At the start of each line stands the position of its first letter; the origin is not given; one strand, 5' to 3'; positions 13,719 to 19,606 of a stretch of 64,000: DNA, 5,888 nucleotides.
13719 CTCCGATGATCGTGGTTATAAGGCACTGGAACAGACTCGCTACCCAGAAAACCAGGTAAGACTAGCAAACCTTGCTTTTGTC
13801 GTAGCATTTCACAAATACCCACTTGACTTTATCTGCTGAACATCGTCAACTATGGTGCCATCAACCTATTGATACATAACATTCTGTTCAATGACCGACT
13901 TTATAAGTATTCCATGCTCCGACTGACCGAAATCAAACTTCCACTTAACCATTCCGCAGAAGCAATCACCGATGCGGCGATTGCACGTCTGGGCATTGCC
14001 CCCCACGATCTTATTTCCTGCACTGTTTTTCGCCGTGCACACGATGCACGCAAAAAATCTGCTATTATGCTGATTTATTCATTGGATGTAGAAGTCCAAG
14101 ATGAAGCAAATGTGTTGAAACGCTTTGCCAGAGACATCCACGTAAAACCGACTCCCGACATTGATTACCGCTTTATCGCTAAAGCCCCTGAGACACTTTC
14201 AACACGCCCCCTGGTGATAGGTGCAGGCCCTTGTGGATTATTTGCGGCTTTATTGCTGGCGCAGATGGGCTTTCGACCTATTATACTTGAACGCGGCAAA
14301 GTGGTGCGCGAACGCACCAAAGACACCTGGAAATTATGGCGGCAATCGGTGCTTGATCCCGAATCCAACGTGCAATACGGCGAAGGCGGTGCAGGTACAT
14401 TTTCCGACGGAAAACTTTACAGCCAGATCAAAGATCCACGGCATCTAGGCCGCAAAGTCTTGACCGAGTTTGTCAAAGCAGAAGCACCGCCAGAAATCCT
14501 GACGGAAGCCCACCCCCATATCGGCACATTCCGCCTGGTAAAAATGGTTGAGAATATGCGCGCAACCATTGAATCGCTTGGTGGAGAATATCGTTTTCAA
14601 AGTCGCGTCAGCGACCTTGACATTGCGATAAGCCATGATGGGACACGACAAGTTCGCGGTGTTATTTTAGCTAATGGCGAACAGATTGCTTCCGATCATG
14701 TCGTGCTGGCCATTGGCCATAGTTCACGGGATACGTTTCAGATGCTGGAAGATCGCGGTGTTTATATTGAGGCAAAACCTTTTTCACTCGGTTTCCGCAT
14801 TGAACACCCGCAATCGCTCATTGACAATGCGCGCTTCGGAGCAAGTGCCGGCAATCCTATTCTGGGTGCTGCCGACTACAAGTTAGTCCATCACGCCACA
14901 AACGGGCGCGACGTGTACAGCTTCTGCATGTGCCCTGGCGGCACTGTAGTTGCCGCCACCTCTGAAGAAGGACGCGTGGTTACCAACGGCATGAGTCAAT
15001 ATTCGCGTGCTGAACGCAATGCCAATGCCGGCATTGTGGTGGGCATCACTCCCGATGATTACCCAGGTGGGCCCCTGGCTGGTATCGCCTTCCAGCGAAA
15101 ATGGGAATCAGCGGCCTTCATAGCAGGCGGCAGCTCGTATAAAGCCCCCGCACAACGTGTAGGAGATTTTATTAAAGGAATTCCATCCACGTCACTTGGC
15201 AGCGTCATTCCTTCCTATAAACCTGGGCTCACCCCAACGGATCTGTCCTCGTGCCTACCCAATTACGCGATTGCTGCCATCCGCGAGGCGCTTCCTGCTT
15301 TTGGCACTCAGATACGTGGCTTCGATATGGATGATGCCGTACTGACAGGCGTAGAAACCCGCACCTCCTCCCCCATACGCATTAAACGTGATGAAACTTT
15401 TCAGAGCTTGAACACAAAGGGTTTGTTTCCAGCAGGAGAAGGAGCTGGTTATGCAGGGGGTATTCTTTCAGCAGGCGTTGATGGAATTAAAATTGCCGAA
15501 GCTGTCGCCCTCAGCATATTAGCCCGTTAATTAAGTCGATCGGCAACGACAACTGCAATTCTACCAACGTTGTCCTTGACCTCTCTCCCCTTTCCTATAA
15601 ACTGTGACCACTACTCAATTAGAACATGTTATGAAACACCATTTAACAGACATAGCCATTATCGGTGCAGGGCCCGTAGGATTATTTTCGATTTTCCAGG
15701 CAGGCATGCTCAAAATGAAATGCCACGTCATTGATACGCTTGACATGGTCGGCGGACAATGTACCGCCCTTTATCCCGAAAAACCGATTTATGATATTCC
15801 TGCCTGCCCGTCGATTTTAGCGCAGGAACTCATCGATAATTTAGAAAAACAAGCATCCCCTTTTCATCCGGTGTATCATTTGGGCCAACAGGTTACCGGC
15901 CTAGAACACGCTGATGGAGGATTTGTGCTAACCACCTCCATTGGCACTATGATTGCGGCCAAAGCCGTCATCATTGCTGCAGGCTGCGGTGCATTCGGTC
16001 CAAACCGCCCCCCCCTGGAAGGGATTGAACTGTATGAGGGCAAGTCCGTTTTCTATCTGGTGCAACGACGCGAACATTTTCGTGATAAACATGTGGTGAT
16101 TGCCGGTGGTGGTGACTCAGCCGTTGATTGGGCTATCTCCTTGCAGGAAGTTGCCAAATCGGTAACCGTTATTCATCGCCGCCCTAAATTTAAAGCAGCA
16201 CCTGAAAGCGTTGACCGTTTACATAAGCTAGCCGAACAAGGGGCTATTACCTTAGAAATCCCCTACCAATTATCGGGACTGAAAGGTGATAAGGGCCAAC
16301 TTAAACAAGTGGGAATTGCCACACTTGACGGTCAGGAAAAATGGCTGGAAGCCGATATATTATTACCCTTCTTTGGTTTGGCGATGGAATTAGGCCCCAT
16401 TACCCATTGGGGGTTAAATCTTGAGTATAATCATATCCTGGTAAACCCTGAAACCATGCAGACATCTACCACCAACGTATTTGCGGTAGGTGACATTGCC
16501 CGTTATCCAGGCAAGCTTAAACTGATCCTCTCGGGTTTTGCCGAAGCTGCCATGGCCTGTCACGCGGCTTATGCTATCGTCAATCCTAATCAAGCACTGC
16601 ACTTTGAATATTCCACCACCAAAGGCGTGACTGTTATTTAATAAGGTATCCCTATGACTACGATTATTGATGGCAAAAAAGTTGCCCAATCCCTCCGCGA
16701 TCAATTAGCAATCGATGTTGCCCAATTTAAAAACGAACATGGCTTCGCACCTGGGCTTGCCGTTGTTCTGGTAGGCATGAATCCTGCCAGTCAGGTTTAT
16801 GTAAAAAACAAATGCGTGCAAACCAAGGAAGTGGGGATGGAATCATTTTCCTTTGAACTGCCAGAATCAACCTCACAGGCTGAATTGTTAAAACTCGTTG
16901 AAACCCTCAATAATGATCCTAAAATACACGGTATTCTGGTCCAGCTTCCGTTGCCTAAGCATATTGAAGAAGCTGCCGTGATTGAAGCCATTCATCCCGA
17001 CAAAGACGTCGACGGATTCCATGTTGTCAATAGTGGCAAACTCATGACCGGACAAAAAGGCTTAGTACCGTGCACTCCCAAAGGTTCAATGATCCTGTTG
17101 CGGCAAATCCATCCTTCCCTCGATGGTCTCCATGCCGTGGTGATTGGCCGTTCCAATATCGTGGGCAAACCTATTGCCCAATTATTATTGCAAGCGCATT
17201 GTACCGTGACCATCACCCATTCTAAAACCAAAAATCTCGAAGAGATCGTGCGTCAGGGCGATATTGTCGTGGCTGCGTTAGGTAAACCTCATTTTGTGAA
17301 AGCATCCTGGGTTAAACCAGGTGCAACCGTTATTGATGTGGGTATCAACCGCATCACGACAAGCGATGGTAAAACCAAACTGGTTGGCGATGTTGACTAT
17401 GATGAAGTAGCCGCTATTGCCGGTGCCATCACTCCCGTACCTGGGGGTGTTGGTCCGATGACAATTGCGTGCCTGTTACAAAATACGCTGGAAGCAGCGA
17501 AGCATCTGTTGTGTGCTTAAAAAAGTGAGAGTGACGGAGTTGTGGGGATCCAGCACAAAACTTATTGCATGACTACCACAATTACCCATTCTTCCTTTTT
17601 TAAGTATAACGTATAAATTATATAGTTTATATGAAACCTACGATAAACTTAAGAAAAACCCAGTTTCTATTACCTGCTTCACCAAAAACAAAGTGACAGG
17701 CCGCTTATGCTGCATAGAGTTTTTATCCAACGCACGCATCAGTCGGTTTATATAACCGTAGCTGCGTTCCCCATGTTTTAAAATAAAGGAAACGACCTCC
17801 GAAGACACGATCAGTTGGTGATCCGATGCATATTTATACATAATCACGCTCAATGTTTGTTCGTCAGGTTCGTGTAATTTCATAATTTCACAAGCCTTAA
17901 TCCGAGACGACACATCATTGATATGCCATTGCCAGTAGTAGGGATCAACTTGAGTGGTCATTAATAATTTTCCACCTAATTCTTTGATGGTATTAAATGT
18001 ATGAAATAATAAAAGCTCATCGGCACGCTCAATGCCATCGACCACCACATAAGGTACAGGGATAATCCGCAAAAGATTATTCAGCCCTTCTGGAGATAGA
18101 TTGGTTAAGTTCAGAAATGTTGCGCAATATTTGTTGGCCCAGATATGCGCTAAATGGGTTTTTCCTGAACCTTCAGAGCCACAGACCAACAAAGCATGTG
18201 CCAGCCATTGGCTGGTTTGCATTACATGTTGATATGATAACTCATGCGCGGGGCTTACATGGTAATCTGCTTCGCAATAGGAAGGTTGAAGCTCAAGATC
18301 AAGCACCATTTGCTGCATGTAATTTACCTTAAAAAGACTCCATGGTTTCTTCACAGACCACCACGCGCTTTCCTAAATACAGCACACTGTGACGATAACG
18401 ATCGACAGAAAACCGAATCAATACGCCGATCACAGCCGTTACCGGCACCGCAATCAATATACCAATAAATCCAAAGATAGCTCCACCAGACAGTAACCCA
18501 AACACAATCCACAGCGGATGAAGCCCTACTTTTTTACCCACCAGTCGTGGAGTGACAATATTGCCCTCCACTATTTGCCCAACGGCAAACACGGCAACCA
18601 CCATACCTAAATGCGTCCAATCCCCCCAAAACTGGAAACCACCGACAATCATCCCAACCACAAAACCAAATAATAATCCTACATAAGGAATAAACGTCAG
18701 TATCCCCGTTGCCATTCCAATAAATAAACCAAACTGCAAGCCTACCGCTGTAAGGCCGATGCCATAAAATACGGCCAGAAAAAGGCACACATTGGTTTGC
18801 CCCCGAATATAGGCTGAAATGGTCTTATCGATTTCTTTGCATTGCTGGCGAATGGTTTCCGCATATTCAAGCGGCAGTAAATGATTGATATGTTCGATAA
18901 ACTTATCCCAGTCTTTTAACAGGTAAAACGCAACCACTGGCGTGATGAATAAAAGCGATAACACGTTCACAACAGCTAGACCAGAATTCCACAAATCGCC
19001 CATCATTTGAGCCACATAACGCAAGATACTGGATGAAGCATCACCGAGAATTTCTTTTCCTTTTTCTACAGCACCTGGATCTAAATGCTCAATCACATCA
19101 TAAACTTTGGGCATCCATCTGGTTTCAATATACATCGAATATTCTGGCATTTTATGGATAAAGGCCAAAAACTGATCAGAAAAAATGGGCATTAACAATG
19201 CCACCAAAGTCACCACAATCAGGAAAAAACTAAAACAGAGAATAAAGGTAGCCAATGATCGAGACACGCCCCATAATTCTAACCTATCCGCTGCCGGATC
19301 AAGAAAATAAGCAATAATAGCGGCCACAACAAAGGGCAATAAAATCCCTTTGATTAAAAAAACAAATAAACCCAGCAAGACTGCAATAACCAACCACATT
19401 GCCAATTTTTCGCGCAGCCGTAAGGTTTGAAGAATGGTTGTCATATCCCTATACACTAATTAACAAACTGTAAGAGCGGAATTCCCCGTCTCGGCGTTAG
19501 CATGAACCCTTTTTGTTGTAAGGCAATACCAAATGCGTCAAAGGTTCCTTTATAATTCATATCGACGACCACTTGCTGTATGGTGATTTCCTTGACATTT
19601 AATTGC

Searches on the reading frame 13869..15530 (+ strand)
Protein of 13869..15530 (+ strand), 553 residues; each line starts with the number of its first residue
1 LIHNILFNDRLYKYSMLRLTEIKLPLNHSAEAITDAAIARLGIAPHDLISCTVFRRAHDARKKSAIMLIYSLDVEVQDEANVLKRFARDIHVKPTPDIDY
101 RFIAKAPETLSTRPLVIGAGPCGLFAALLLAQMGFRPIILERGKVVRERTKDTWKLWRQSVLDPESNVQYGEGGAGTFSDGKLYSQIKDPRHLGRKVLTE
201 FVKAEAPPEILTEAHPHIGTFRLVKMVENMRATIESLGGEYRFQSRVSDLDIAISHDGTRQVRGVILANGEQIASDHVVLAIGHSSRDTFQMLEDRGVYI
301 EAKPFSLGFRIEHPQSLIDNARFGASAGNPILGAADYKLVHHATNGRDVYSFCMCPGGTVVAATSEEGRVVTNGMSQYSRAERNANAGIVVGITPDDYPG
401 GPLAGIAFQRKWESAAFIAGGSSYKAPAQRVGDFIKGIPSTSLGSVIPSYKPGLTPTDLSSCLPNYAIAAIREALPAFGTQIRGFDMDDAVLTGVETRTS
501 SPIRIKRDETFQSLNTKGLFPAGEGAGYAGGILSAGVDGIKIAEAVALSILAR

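Call 8: search_protein_families(library=ncbifam, proteins=[window:13869-15530:+])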
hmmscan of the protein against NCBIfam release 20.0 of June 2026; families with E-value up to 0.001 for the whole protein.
window:13869-15530:+ (553 aa): 14 families
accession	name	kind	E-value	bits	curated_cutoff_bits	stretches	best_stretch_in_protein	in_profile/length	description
TIGR04018.1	Bthiol_YpdA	hypoth_equivalog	5.6e-06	25.4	339.9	1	115-147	3-35/316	YpdA family putative bacillithiol disulfide reductase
NF005560.0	PRK07233.1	equivalog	5.8e-06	25.4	252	0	115-144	4-33/435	hypothetical protein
NF004829.0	PRK06183.1-3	subfamily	6.3e-06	25.2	390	1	115-144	12-41/520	bifunctional 3-(3-hydroxy-phenyl)propionate/3-hydroxycinnamic acid hydroxylase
NF004780.0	PRK06126.1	subfamily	1e-05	24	445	1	109-151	6-48/552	hypothetical protein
TIGR03467.1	HpnE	equivalog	1.2e-05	24.9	283.05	0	116-149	3-36/430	hydroxysqualene dehydroxylase HpnE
NF045637.1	carotdesatCrtDProt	equivalog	7.8e-05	21.4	580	0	115-145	2-32/485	1-hydroxycarotenoid 3,4-desaturase CrtD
NF005547.0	PRK07208.1-3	equivalog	9.1e-05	21.4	380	1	112-146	5-39/465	hypothetical protein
NF001933.0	PRK00711.1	subfamily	0.00016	20.8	383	0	225-312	202-283/429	D-amino acid dehydrogenase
TIGR00275.1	TIGR00275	subfamily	0.00046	19.1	183.8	0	115-145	2-32/401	aminoacetone oxidase family FAD-binding enzyme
TIGR02032.1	GG-red-SF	subfamily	0.00049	19.9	158.8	0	115-148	4-37/297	geranylgeranyl reductase family protein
NF006002.0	PRK08132.1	subfamily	0.0005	18.6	416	1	109-146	23-60/552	FAD-dependent oxidoreductase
TIGR02734.1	crtI_fam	subfamily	0.00055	18.7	238.1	0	115-146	2-33/504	phytoene desaturase family protein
NF041087.1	bile_acid_BaiCD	equivalog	0.00062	18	825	0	111-144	380-413/642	bile acid Fe-S flavoenzyme BaiCD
NF003726.0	PRK05329.2-5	equivalog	0.0009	18.1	354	0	115-166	5-55/415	glycerol-3-phosphate dehydrogenase subunit GlpB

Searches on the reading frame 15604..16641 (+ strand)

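Call 8: search_protein_families(library=ncbifam, proteins=[window:15604-16641:+])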
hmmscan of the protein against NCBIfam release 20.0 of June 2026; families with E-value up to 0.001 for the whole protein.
window:15604-16641:+ (345 aa): 44 families (the best 25 are shown)
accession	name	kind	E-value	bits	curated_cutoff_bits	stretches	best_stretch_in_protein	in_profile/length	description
TIGR01292.1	TRX_reduct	equivalog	2.3e-36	125.2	343.45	1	16-323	2-297/300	thioredoxin-disulfide reductase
TIGR03143.1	AhpF_homolog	hypoth_equivalog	2.1e-21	76.1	687.65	1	13-322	3-304/555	putative alkyl hydroperoxide reductase F subunit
TIGR04018.1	Bthiol_YpdA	hypoth_equivalog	8.2e-18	64.3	339.9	1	95-299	91-289/316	YpdA family putative bacillithiol disulfide reductase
TIGR03140.1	AhpF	equivalog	1.7e-16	59.8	502.9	1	8-322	206-508/515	alkyl hydroperoxide reductase subunit F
NF003585.0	PRK05249.1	equivalog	6.5e-15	54.7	465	2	115-303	135-317/464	Si-specific NAD(P)(+) transhydrogenase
TIGR01350.1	lipoamide_DH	equivalog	8.4e-15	54.4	408.8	1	115-314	128-321/461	dihydrolipoyl dehydrogenase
NF007614.0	PRK10262.1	equivalog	1.9e-14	53.5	644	1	15-300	7-290/321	thioredoxin-disulfide reductase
NF009409.0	PRK12770.1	subfamily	5e-14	52.1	343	1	13-306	17-333/360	putative glutamate synthase subunit beta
NF003437.0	PRK04965.1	equivalog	6.4e-13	48.5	392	1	159-318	139-294/378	NADH:flavorubredoxin reductase NorW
NF004943.0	PRK06292.2-1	equivalog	7.1e-13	48.1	432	1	116-331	129-334/456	dihydrolipoyl dehydrogenase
NF004776.0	PRK06116.1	equivalog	6.4e-11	41.9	480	1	114-299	127-305/450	glutathione-disulfide reductase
NF009410.0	PRK12771.1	subfamily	1.5e-10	40.3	516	1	156-303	263-425/566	NAD(P)-binding protein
TIGR03315.1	Se_ygfK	equivalog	2.1e-10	38.7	835.3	1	11-322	534-835/1012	putative selenate reductase subunit YgfK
NF004991.0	PRK06370.1-3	subfamily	4.8e-10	38.6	620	1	117-299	163-342/509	FAD-containing oxidoreductase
TIGR02053.1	MerA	equivalog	7.5e-10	38.4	454.45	1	115-302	126-311/465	mercury(II) reductase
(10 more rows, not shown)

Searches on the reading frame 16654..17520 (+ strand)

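Call 64: search_protein_families(library=pfam, proteins=[window:16654-17520:+], max_evalue=0.00001)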
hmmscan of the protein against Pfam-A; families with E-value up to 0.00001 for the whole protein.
window:16654-17520:+ (288 aa): 2 families
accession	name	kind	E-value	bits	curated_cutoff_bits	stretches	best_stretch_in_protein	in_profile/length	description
PF02882.25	THF_DHG_CYH_C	-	8.5e-69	230.4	27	1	123-284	1-158/160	Tetrahydrofolate dehydrogenase/cyclohydrolase, NAD(P)-binding domain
PF00763.28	THF_DHG_CYH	-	9.5e-43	145.6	32.8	1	5-120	1-115/115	Tetrahydrofolate dehydrogenase/cyclohydrolase, catalytic domain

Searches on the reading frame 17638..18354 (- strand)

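Call 64: search_protein_families(library=pfam, proteins=[window:17638-18354:-], max_evalue=0.00001)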
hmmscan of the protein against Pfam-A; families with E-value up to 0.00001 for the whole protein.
window:17638-18354:- (238 aa): 1 family
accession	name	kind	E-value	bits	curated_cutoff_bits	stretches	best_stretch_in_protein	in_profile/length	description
PF22688.2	Hda_lid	-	4.7e-10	39.8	27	1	171-229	7-65/65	Hda, lid domain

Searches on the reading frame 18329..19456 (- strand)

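Call 26: search_protein_families(library=pfam, proteins=[window:18329-19456:-])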
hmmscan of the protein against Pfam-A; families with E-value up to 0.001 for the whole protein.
window:18329-19456:- (375 aa): 1 family
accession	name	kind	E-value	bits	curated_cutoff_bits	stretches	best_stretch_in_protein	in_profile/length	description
PF01594.21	AI-2E_transport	-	8.9e-60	203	34.3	1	21-348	4-324/327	AI-2E family transporter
